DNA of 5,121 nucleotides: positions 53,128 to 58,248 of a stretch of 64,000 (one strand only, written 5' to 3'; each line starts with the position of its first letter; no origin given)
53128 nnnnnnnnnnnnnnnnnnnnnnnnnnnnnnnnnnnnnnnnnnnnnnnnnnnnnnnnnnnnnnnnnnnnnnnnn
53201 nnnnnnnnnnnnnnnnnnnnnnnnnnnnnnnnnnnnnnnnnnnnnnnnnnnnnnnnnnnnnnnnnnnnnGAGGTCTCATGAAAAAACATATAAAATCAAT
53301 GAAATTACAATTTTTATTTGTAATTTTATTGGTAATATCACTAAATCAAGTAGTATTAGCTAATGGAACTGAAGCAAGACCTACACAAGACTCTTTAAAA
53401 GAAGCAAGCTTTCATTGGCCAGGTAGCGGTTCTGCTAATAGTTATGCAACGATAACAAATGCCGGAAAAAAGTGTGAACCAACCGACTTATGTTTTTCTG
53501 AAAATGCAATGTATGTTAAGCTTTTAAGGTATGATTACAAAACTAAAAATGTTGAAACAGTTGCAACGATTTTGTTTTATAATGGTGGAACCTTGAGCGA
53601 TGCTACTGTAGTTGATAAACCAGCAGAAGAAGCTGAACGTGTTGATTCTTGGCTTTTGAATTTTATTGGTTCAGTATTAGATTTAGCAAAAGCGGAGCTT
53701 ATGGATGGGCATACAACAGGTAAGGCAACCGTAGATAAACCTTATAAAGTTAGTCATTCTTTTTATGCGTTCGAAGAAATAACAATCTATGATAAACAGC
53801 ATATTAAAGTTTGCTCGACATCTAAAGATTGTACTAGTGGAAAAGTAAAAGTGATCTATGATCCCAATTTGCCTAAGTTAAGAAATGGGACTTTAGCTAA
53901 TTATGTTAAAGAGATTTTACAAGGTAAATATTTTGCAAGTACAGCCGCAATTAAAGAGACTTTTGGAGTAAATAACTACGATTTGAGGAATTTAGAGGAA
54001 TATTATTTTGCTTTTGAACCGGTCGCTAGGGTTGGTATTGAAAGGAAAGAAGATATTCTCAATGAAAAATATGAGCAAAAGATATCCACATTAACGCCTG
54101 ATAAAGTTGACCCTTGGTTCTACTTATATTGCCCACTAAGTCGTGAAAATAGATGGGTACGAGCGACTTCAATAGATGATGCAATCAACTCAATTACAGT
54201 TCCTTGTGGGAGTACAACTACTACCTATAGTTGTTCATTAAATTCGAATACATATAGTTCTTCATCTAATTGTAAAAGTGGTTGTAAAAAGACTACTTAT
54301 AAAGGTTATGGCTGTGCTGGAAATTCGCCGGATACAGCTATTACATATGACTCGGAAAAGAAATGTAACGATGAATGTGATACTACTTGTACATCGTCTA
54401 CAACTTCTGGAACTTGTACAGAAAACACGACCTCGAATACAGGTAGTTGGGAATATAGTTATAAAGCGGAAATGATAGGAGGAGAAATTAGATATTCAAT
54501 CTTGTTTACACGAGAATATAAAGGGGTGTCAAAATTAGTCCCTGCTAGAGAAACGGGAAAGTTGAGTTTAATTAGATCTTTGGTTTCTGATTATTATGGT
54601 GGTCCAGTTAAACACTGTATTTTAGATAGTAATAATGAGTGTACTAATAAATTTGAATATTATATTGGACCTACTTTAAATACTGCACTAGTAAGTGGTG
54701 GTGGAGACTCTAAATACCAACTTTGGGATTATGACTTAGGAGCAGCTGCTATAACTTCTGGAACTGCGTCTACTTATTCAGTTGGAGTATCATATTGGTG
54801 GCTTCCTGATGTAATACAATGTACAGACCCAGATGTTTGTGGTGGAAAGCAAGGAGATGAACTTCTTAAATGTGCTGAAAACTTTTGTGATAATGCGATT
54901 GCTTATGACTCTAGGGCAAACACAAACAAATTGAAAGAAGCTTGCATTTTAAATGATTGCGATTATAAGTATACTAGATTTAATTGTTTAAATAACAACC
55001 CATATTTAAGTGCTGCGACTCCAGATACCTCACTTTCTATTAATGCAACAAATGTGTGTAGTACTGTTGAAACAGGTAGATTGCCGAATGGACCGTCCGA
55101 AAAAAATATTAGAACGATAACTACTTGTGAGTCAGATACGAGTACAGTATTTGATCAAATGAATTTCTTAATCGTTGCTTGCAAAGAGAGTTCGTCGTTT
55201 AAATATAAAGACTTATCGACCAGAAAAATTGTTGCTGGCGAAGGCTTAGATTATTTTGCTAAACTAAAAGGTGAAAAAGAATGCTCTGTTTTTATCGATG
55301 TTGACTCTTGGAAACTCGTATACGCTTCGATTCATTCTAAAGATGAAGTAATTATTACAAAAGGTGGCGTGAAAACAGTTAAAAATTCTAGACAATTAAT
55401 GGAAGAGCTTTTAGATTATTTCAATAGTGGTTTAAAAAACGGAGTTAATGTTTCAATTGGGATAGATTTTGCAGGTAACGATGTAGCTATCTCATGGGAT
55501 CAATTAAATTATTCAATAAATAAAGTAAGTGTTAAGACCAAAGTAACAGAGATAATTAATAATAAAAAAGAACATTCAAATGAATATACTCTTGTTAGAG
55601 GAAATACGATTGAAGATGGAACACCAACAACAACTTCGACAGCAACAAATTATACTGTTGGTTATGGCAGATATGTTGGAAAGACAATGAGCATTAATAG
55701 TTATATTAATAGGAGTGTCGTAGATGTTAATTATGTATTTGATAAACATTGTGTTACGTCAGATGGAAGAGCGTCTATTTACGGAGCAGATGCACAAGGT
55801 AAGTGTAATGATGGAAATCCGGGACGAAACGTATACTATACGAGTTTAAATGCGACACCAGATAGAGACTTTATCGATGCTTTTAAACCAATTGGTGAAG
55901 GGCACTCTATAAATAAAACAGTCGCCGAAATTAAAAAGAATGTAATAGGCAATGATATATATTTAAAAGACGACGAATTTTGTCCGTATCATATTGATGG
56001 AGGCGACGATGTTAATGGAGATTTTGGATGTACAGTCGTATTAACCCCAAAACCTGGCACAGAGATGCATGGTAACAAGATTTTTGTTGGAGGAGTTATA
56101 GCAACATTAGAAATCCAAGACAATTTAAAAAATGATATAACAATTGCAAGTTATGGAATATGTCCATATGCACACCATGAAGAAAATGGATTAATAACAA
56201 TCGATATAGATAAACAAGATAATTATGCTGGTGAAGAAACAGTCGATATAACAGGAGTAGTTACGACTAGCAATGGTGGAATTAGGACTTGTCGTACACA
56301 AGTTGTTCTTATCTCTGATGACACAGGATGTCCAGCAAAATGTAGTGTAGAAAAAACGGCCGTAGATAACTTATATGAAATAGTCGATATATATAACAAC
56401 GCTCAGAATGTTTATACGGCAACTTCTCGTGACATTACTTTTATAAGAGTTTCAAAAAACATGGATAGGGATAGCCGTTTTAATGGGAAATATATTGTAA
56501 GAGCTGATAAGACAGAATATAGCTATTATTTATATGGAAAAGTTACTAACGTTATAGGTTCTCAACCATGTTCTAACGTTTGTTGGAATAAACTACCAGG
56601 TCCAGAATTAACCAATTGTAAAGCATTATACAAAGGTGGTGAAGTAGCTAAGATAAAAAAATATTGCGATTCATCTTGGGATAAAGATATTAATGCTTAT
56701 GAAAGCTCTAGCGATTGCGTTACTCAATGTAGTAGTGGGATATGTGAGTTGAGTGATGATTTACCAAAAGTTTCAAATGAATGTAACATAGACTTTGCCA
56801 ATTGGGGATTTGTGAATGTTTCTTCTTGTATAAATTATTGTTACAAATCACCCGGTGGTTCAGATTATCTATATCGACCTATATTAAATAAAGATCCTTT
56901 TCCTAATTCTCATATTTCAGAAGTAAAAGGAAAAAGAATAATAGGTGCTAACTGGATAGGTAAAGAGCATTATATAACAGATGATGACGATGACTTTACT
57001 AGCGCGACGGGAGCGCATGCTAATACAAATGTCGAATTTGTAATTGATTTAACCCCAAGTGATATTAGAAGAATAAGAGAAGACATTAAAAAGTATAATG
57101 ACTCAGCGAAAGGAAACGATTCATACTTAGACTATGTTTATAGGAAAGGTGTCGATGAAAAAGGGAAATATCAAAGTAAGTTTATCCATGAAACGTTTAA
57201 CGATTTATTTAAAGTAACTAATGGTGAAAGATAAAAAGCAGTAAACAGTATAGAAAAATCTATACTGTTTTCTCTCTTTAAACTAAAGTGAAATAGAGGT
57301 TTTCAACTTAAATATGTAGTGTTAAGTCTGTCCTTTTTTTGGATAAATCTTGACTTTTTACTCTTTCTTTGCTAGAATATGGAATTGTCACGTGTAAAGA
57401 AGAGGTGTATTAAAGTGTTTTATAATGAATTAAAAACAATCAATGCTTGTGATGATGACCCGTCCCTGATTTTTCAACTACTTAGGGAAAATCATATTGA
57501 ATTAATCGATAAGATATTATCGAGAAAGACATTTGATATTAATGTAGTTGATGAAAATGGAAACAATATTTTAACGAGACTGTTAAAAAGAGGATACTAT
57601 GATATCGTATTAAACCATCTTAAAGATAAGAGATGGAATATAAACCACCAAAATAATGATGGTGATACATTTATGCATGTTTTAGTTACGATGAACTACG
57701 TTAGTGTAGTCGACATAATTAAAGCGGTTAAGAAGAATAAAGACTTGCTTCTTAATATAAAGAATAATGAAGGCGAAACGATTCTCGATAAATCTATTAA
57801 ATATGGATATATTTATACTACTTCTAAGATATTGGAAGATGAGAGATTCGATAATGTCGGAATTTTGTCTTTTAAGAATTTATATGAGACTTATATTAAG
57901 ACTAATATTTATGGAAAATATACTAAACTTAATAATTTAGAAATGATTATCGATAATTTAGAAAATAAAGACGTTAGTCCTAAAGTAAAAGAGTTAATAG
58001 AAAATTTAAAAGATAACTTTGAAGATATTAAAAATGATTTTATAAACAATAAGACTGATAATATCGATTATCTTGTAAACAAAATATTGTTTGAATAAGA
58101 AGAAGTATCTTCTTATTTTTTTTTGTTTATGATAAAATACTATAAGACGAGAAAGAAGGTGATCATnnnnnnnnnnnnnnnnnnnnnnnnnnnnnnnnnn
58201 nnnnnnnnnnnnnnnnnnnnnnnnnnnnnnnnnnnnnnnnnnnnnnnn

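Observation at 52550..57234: Two-gene operon encoding a tail-anchored exported protein and a 1318-aa secreted protein with about 45 cysteines and no recognisable family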

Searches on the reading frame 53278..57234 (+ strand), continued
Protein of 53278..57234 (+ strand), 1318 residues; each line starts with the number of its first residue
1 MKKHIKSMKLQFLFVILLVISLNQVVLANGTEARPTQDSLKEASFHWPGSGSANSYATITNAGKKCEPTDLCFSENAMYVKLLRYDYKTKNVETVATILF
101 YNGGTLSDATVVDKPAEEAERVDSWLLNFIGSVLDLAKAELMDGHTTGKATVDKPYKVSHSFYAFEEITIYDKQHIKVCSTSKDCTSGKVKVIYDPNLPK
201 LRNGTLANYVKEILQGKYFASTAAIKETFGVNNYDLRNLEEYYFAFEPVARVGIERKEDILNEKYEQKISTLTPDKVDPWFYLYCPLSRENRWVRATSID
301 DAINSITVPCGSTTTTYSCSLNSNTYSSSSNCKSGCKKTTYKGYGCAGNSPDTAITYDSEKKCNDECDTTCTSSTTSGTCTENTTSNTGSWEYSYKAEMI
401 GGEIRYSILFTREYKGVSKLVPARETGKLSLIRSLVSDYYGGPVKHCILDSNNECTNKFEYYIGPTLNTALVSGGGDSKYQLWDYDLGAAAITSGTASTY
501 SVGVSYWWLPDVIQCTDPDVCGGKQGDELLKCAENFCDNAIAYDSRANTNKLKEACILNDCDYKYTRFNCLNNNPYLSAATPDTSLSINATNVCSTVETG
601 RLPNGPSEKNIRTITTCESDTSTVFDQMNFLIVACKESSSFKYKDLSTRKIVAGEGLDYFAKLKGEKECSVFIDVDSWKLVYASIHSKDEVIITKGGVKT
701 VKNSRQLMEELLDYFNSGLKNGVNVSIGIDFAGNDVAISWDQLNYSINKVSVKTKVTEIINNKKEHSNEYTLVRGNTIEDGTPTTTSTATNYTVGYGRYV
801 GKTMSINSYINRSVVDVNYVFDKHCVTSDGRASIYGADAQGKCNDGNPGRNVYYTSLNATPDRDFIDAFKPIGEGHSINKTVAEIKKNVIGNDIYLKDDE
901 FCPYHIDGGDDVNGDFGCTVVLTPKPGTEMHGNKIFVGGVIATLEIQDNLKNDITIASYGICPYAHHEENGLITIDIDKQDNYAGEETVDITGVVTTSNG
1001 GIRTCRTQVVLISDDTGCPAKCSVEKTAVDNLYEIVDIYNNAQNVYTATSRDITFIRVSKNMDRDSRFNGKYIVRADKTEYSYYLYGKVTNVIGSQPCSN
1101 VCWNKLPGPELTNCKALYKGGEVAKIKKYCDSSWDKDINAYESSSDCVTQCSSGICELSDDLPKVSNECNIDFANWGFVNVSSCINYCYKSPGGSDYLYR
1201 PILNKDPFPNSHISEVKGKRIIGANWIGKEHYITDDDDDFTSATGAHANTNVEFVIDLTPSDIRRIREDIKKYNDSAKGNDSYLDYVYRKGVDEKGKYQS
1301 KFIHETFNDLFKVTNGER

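Call 71: search_protein_families(library=pfam, proteins=[P0103, P0079, P0110, P0060], max_evalue=0.01)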
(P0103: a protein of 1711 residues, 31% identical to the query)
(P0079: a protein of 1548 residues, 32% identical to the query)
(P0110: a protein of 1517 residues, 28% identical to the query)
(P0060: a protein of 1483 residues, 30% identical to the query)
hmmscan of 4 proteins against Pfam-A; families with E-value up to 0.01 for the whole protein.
P0103 (1711 aa): 0 families

P0079 (1548 aa): 0 families

P0110 (1517 aa): 0 families

P0060 (1483 aa): 0 families

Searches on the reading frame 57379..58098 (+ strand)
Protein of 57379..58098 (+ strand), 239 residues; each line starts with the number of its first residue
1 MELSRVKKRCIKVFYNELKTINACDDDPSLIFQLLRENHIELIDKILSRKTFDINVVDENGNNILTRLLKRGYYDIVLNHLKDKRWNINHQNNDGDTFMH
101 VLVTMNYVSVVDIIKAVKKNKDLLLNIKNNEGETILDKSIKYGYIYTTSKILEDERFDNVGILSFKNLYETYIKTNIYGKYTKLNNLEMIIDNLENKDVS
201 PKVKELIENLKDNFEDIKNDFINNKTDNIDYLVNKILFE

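Call 4: search_protein_families(library=pfam, proteins=[window:57379-58098:+], max_evalue=1)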
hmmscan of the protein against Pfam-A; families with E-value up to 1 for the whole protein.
window:57379-58098:+ (239 aa): 8 families
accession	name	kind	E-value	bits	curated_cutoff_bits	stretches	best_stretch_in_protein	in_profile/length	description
PF13637.12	Ank_4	-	2.6e-11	43.9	22.7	2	32-77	2-46/50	Ankyrin repeats (many copies)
PF12796.13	Ank_2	-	1.2e-09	39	27.3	3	36-115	6-80/90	Ankyrin repeats (3 copies)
PF13857.12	Ank_5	-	5.6e-06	27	27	1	51-100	6-54/56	Ankyrin repeats (many copies)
PF24012.1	DUF7326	-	0.011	16.5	27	1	168-227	14-72/76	Family of unknown function (DUF7326)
PF04336.18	ACP_PD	-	0.054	14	27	1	164-222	118-177/183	Acyl carrier protein phosphodiesterase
PF14278.11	TetR_C_8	-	0.061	13.9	26.1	0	40-102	8-70/103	Transcriptional regulator C-terminal region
PF11803.13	UXS1_N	-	0.13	13.1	30.1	1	176-223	29-72/75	UDP-glucuronate decarboxylase N-terminal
PF11505.13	DUF3216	-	0.29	11.8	25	1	170-221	36-81/91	Protein of unknown function (DUF3216)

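Call 5: search_protein_families(library=ncbifam, proteins=[window:57379-58098:+], max_evalue=1)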
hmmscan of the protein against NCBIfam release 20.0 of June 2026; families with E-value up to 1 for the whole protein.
window:57379-58098:+ (239 aa): 4 families
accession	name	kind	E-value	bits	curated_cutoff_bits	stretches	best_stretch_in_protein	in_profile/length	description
NF043022.1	T4SS_AnkG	equivalog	1.2e-07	30.9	500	1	17-143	321-447/455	Dot/Icm T4SS effector AnkG/AnkZ/LegA7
NF043019.1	T4SS_AnkC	equivalog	0.02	13.8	450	1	29-94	95-159/459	Dot/Icm T4SS effector AnkC/LegA12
NF033502.0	Sul4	exception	0.068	12.7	600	1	75-154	129-205/277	sulfonamide-resistant dihydropteroate synthase Sul4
NF005323.0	PRK06853.1-3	equivalog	0.5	10.3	238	0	100-160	72-131/197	indolepyruvate oxidoreductase subunit beta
